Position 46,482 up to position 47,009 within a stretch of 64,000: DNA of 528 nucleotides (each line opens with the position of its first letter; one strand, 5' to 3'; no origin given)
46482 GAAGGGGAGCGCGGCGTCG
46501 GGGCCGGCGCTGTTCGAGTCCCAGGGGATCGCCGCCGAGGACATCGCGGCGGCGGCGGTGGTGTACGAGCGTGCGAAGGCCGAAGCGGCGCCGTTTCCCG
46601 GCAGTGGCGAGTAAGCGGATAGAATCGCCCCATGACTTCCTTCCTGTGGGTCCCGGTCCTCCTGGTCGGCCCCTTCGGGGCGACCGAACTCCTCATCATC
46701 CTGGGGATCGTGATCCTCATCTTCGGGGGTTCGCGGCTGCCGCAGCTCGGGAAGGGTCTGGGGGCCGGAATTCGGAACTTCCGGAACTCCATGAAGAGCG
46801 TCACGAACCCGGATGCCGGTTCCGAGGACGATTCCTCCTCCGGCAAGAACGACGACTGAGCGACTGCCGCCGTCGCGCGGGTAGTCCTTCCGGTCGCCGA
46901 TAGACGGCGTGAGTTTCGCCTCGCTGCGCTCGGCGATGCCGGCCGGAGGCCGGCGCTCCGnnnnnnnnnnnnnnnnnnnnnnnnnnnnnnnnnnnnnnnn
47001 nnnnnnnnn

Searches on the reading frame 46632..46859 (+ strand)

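Call 90: search_protein_families(library=pfam, proteins=[window:46632-46859:+], max_evalue=0.001)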
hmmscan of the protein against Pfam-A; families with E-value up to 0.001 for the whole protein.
window:46632-46859:+ (75 aa): 1 family
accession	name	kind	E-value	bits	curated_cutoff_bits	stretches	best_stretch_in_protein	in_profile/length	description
PF02416.21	TatA_B_E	-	2.8e-16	58.9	21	1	16-61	2-47/53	mttA/Hcf106 family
